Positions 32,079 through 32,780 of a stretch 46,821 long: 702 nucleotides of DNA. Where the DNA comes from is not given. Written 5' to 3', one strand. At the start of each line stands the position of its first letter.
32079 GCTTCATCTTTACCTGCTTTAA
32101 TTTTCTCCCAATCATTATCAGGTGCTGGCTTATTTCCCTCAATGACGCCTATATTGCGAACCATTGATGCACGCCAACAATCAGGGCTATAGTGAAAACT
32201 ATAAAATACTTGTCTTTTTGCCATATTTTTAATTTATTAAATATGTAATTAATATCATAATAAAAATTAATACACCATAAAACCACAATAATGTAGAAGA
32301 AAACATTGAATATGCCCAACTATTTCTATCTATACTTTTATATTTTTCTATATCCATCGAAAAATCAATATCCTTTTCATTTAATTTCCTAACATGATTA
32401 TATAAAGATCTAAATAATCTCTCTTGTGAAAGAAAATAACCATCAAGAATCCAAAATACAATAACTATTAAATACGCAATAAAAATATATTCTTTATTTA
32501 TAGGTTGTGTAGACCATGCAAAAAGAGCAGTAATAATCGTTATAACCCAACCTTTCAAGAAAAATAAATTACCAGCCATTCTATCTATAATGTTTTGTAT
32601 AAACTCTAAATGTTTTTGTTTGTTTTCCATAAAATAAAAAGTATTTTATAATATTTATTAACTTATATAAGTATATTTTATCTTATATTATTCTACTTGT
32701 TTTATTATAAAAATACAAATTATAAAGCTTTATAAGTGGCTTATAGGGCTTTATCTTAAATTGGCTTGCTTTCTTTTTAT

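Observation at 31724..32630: Minimal Thoeris-like pair: ThsB-type TIR protein operonic with a 133-aa 3-TM protein, no canonical ThsA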

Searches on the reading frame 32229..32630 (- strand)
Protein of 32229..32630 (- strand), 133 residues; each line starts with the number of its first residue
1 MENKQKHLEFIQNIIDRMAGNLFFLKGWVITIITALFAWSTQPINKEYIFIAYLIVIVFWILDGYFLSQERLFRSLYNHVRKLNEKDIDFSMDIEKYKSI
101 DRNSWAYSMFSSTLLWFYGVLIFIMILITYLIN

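Call 4: search_protein_families(library=pfam, proteins=[window:32229-32630:-], max_evalue=1)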
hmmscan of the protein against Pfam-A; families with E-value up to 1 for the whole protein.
window:32229-32630:- (133 aa): 3 families
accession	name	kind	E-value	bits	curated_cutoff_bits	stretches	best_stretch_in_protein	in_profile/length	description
PF03706.18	LPG_synthase_TM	-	0.0091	15.9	33.4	1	49-129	154-232/302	Lysylphosphatidylglycerol synthase TM region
PF11241.13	DUF3043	-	0.088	13.3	25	1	9-69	66-127/171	Protein of unknown function (DUF3043)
PF05814.16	Ac76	-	0.46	11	22.5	1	32-86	11-65/83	Orf76 (Ac76)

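Call 5: search_protein_families(library=padloc, proteins=[window:32229-32630:-], max_evalue=1)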
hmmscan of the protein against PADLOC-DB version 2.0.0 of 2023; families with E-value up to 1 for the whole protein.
window:32229-32630:- (133 aa): 4 families
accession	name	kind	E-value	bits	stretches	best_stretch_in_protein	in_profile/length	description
PDLC04686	PDC-M50A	-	3.8e-50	167.6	1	1-131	1-131/134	-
PDLC04685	PDC-M50A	-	1.6e-36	123.4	1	2-130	3-126/130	-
PDLC04684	PDC-M50A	-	2.1e-21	75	1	8-132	18-139/159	-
PDLC04687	PDC-M50A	-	4.5e-15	53.9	1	6-132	14-140/144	-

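Call 6: search_protein_families(library=ncbifam, proteins=[window:32229-32630:-], max_evalue=1)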
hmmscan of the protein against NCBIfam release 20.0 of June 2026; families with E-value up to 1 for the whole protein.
window:32229-32630:- (133 aa): 0 families

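Call 11: find_homologous_proteins(query=window:32229-32630:-)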
Query window:32229-32630:- (133 aa): 1232 proteins with E <= 0.001 among 1239 candidates; the best 120 are listed.
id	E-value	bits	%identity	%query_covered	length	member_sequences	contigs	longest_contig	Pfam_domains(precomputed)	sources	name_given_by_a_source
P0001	1.7e-77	276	98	100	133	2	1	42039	-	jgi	-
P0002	8.5e-57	209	72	100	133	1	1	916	-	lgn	-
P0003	1.4e-55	205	72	100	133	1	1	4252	-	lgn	-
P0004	2.6e-55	204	76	89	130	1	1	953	-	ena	-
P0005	5.8e-55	203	77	89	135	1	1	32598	-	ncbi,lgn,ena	-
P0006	1.2e-54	202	71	100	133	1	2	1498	-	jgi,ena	-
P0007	1.4e-54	202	68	100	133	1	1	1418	-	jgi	-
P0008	1.5e-54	202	71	100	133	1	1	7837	-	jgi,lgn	-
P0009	1.9e-54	201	71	100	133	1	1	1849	-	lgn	-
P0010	2.0e-54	201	71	100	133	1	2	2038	-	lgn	-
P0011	2.5e-54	201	71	99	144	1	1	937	-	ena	-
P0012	3.8e-54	200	71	99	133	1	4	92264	-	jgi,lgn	-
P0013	4.0e-54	200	74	89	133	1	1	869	-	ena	-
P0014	4.1e-54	200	73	89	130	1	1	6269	-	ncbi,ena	-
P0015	6.5e-54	200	70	100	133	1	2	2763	-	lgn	-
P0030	3.9e-53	197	68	100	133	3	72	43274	-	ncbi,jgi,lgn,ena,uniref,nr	ncbi:MAG: hypothetical protein COZ37_07395 [bacterium (Candidatus Ratteibacteria) CG_4_10_14_3_um_fi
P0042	1.2e-52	196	68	100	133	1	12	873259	-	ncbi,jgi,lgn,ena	ncbi:MAG: hypothetical protein ACOXZY_03585 [Patescibacteria group bacterium]|jgi:hypothetical prote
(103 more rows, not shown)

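Call 34: search_protein_families(library=pfam, alignment_id=A1, max_evalue=10)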
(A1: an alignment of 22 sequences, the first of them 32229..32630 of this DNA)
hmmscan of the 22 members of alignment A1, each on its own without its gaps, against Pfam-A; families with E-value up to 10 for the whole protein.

A. member 1, window:32229-32630:- (133 aa): 4 families
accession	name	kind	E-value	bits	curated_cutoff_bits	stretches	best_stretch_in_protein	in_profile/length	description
PF03706.18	LPG_synthase_TM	-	0.0091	15.9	33.4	1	49-129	154-232/302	Lysylphosphatidylglycerol synthase TM region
PF11241.13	DUF3043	-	0.088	13.3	25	1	9-69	66-127/171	Protein of unknown function (DUF3043)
PF05814.16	Ac76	-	0.46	11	22.5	1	32-86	11-65/83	Orf76 (Ac76)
PF07850.20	Renin_r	-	8.9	6.9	27.8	1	94-132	19-57/79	Renin receptor-like transmembrane spanning segment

B. families by the number of members that match (of 22 scanned): 20 families
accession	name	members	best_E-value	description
PF11683.13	DUF3278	13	0.00057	Protein of unknown function (DUF3278)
PF13630.11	SdpI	10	1.1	SdpI/YfhL protein family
PF12650.12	DUF3784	8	0.0043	Domain of unknown function (DUF3784)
PF10028.14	DUF2270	6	0.0044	Predicted integral membrane protein (DUF2270)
PF13038.11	DUF3899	6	0.029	Domain of unknown function (DUF3899)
PF09716.15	ETRAMP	3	0.031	Malarial early transcribed membrane protein (ETRAMP)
PF13273.12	DUF4064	3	0.04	Protein of unknown function (DUF4064)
PF05685.18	Uma2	3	0.057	Putative restriction endonuclease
PF11241.13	DUF3043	2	0.088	Protein of unknown function (DUF3043)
PF05814.16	Ac76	2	0.15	Orf76 (Ac76)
PF12420.13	DUF3671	2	0.43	Fam-L, Fam-M like protein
PF06011.17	TRP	1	0.0018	Transient receptor potential (TRP) ion channel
PF24838.2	8xMP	1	0.0022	Octameric membrane protein family (8xMP)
PF03706.18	LPG_synthase_TM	1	0.0091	Lysylphosphatidylglycerol synthase TM region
PF10187.15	FAM192A_Fyv6_N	1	0.11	FAM192A/Fyv6, N-terminal domain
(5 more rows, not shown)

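Call 35: find_encoding_contigs(protein=P0042, flank=4000, max_places=4)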
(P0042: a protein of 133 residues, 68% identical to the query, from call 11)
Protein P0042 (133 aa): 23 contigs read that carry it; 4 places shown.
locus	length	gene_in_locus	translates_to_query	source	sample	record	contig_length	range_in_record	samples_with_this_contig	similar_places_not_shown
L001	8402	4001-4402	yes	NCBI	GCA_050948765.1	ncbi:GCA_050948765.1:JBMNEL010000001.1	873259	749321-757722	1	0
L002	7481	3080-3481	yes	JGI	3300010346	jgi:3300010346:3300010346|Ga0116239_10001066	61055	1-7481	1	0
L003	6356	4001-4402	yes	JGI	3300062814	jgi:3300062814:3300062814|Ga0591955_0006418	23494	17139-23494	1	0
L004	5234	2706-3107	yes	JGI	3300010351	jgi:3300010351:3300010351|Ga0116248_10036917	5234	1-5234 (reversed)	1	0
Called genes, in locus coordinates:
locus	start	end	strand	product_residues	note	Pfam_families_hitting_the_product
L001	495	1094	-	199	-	-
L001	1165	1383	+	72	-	PF12844:HTH_19, PF13560:HTH_31, PF01381:HTH_3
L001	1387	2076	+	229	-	PF09573:RE_TaqI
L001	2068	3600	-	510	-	PF01726:LexA_DNA_bind, PF00717:Peptidase_S24, PF02086:MethyltransfD12 (faint), PF01555:N6_N4_Mtase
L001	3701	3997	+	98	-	PF01541:GIY-YIG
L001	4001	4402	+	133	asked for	-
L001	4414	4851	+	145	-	PF08937:ThsB_TIR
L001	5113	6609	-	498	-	PF00239:Resolvase, PF07508:Recombinase, PF13408:Zn_ribbon_recom (weak)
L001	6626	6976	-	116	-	-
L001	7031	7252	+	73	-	PF13560:HTH_31, PF12844:HTH_19, PF01381:HTH_3, PF13443:HTH_26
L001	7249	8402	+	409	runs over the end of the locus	PF01555:N6_N4_Mtase (faint), PF01170:UPF0020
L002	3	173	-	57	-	?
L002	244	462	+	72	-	PF12844:HTH_19, PF13560:HTH_31, PF01381:HTH_3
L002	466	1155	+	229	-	PF09573:RE_TaqI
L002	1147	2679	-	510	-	PF01726:LexA_DNA_bind, PF00717:Peptidase_S24, PF02086:MethyltransfD12 (faint), PF01555:N6_N4_Mtase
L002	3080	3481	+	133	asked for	-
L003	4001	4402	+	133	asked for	-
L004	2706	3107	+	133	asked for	-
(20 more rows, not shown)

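Call 36: find_encoding_contigs(protein=P0030, flank=4000, max_places=6)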
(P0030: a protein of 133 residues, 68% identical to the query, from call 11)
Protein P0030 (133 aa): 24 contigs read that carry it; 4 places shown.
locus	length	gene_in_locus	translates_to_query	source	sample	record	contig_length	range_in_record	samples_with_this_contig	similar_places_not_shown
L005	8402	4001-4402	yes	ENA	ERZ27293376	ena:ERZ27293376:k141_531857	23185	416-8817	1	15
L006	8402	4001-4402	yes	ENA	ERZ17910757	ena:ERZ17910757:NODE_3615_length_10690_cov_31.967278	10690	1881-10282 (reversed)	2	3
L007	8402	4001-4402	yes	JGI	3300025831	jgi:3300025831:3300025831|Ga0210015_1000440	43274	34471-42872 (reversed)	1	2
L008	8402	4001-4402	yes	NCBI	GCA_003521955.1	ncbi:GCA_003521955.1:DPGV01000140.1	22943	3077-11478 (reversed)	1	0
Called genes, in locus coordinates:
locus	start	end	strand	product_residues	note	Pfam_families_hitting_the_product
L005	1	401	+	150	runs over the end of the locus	PF02367:TsaE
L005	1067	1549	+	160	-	PF01555:N6_N4_Mtase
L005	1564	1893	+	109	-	-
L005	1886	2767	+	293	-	PF01555:N6_N4_Mtase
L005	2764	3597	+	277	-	-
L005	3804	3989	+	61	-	-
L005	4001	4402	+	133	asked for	-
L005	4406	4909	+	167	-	PF08937:ThsB_TIR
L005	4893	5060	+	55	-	-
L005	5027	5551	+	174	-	-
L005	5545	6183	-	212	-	PF18306:LDcluster4, PF03641:Lysine_decarbox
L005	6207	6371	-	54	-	PF04945:YHS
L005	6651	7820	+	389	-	PF00392:GntR, PF00532:Peripla_BP_1, PF13407:Peripla_BP_4, PF13377:Peripla_BP_3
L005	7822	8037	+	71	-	-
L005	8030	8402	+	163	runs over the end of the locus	-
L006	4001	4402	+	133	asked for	-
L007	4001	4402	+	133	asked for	-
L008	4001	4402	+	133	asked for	-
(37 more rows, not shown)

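Call 38: search_protein_representatives(alignment_id=A1)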
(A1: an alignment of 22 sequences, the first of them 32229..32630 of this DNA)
Query: 22 sequences, 133 profile positions. Proteins with E-value up to 0.001 (for the whole library): 4963; up to 1e-10: 3219; up to 1e-30: 267. The best 150 are listed.
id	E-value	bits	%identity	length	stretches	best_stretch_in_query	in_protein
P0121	4.8e-54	198.4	-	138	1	3-132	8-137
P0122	8.2e-54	197.6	-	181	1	1-133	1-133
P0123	2.9e-52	192.6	-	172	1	1-131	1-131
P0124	5.2e-51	188.6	-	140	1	2-130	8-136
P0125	4.0e-50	185.7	-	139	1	1-132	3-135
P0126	2.5e-49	183.1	-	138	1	2-130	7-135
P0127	1.6e-48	180.6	-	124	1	10-133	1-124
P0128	3.1e-45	169.9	-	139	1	2-132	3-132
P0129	8.7e-45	168.4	-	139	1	2-132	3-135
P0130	1.1e-44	168.1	-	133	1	1-132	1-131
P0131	1.4e-44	167.8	-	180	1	2-132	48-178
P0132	2.5e-44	167.0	-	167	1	1-129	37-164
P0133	2.0e-43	164.0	-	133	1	2-132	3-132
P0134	2.2e-43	163.9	-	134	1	1-129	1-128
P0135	4.9e-43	162.8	-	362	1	1-130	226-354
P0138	2.6e-42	160.4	-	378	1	1-130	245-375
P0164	3.5e-38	147.0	-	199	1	2-131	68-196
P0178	4.2e-37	143.6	-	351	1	1-131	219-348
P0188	1.7e-36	141.6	-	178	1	2-127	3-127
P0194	3.0e-36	140.8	-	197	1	1-130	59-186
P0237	5.1e-34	133.6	-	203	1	2-130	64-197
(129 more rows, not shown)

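Call 41: predict_structure(alignment_id=A1)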
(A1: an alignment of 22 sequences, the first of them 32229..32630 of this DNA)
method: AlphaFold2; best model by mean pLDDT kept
length: 133 residues; sequences in the alignment: 22
mean_pLDDT: 83.3   pTM: 0.72
mean pLDDT of the five models: 83.3, 83.3, 81.8, 77.1, 63.7
residues with pLDDT >= 90: 8; 70-90: 119; 50-70: 6; < 50: 0
segments of 3 or more residues with pLDDT < 50: none
pLDDT, mean of each block of 10 residues (from residue 1): 84 89 83 79 72 85 88 89 81 80 86 87 83 72
secondary structure, 60 per line:
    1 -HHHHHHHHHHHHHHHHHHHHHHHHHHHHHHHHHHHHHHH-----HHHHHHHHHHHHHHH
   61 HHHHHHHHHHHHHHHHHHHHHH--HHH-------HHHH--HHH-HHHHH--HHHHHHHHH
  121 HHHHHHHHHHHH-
elements in order: H2-40 H46-82 H95-98 H105-109 H112-132

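Call 42: search_protein_families(library=pfam, proteins=[P0135, P0138, P0178, P0164, P0194, P0237, P0122, P0123, P0131, P0188], max_evalue=0.1)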
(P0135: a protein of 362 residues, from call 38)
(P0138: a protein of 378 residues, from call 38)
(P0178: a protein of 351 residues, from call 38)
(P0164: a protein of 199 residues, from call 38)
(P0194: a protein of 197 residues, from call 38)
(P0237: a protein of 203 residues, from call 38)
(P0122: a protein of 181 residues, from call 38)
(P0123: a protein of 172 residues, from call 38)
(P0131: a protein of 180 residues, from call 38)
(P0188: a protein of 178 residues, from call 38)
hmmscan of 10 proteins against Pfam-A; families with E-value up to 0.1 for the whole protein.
P0135 (362 aa): 0 families

P0138 (378 aa): 3 families
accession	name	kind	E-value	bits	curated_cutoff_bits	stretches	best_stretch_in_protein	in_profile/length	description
PF18163.6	LD_cluster2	-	1.7e-15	57.7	25.3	1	10-198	2-199/264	SLOG cluster2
PF18180.6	LD_cluster3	-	0.00038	20.6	25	1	35-75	9-48/170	SLOG cluster3 family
PF18185.7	STALD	-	0.011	15.6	24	1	128-236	94-207/211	Sir2- and TIR-associating SLOG family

P0178 (351 aa): 2 families
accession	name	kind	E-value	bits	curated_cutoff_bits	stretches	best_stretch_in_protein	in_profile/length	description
PF24838.2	8xMP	-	1.6e-27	96.4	30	1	20-157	2-134/136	Octameric membrane protein family (8xMP)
PF25360.1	TPR_ATM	-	0.083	12.7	27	0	228-290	81-144/200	ATM-like, TPR repeats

P0164 (199 aa): 0 families

P0194 (197 aa): 0 families

P0237 (203 aa): 0 families

P0122 (181 aa): 1 family
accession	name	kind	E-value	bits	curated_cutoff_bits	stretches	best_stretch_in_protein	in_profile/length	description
PF13727.12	CoA_binding_3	-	0.0049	17.3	25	0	27-58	24-55/175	CoA-binding domain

P0123 (172 aa): 3 families
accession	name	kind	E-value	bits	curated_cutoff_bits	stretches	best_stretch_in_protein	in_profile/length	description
PF12001.13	DUF3496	-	0.027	15.3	23.3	1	69-103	4-39/109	Domain of unknown function (DUF3496)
PF05814.16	Ac76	-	0.041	14.3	22.5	0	36-90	14-69/83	Orf76 (Ac76)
PF10028.14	DUF2270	-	0.054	13.5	25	1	28-63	24-61/184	Predicted integral membrane protein (DUF2270)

P0131 (180 aa): 3 families
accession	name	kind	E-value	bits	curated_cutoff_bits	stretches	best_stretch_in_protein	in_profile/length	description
PF11683.13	DUF3278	-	0.054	14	26.6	0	62-134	31-106/130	Protein of unknown function (DUF3278)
PF02949.25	7tm_6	-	0.064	12.7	25.8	0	111-174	24-87/313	7tm Odorant receptor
PF03109.22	ABC1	-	0.094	12.3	22.9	0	115-161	89-135/244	ABC1 atypical kinase-like domain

P0188 (178 aa): 2 families
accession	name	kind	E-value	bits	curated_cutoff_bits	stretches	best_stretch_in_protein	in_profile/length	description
PF11683.13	DUF3278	-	0.0012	19.3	26.6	1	10-67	24-83/130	Protein of unknown function (DUF3278)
PF09685.15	DUF4870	-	0.04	14.4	25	0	28-75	54-99/107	Domain of unknown function (DUF4870)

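Call 45: fold_search(model_id=the predicted structure, library=pdb)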
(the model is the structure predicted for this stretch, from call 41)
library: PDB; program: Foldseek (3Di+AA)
matches with E <= 10: 59; with E <= 0.001: 0
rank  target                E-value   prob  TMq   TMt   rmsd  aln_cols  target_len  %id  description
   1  4dci_B                8.5e-01  0.99  0.57  0.52   1.8        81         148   18  Crystal structure of unknown funciton protein from Synechococcus sp. WH 8102 (released 2012-02-01)
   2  4dci_G                1.1e+00  0.98  0.57  0.53   1.9        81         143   18  Crystal structure of unknown funciton protein from Synechococcus sp. WH 8102 (released 2012-02-01)
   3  7t2y_A                1.1e+00  0.13  0.22  0.27  18.7       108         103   18  X-ray structure of a designed cold unfolding four helix bundle (released 2022-03-02)
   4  3u3b_B                1.6e+00  0.10  0.21  0.27  18.5       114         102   13  Crystal Structure of Computationally Redesigned Four-Helix Bundle (released 2012-06-13)
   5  4dci_A                2.1e+00  0.91  0.55  0.50   2.1        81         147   18  Crystal structure of unknown funciton protein from Synechococcus sp. WH 8102 (released 2012-02-01)
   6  3rkg                  2.3e+00  0.14  0.34  0.22   8.1       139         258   15  Structural and Functional Characterization of the Yeast Mg2+ Channel Mrs2 (released 2012-04-18)
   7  4r61                  2.5e+00  0.20  0.44  0.42  10.3       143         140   11  Crystal structure of a rationally designed single-chain protein mimicking a trimeric gp41 N-terminal heptad-repeat regio (released 2014-12-10)
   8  9z6v_E                2.7e+00  0.06  0.23  0.22  20.1       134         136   14  The structure of TMD with 3 TARPs and 1 CNIH from all native AMPA receptor subtypes (released 2026-02-04)
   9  1szi                  2.8e+00  0.08  0.26  0.19  19.1       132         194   11  Crystal Structure of the C-terminus of TIP47 (released 2004-07-27)
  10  6r2g_A                3.0e+00  0.12  0.34  0.31   9.6       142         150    9  Crystal structure of a single-chain protein mimetic of the gp41 NHR trimer in complex with the synthetic CHR peptide C (released 2019-07-10)
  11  5j0l_E                4.2e+00  0.18  0.36  0.42   8.7       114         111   15  De novo design of protein homo-oligomers with modular hydrogen bond network-mediated specificity (released 2016-07-06)
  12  8gji_A                4.6e+00  0.08  0.32  0.27  15.7       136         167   12  De novo design of high-affinity protein binders to bioactive helical peptides (released 2024-01-10)
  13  4dci_D                4.9e+00  0.72  0.57  0.52   1.9        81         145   18  Crystal structure of unknown funciton protein from Synechococcus sp. WH 8102 (released 2012-02-01)
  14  9z6u_E                5.2e+00  0.03  0.20  0.19  19.2       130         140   14  The structure of TMD with 2 TARPs and 2 CNIHs from all native AMPA receptor subtypes (released 2026-02-04)
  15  5w93_A                5.5e+00  0.04  0.23  0.23  18.8       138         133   10  p130Cas complex with paxillin LD1 (released 2017-09-06)
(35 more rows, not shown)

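Call 64: find_encoding_contigs(protein=window:32229-32630:-, flank=10000, max_places=4)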
Protein window:32229-32630:- (133 aa): 24 contigs read that carry it; 4 places shown.
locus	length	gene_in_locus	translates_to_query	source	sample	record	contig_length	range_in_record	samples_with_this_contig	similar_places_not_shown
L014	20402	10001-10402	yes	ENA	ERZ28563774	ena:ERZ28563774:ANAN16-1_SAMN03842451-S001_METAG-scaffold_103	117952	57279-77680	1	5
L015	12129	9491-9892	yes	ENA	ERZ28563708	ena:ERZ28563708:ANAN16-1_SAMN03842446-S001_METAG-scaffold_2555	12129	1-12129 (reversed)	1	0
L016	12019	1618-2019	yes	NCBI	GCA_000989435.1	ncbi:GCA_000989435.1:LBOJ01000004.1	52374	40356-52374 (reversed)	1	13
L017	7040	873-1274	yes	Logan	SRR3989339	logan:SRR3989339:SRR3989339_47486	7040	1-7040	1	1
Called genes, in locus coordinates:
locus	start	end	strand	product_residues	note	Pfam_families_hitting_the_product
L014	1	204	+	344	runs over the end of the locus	-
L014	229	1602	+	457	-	-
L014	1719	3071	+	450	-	PF00089:Trypsin, PF10459:Peptidase_S46 (faint), PF13365:Trypsin_2, PF13180:PDZ_2, PF00595:PDZ (weak), PF17820:PDZ_6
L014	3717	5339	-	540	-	PF00239:Resolvase, PF07508:Recombinase (weak), PF13408:Zn_ribbon_recom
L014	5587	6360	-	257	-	-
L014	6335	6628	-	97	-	PF04026:SpoVG (weak)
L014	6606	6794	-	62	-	-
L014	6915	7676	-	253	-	-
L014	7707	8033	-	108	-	-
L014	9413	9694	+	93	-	-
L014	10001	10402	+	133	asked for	-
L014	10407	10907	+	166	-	PF08937:ThsB_TIR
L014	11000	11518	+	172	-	-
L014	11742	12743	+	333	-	PF00389:2-Hacid_dh, PF02826:2-Hacid_dh_C, PF03446:NAD_binding_2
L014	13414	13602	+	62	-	-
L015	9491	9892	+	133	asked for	-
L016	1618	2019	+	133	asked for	-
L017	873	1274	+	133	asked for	-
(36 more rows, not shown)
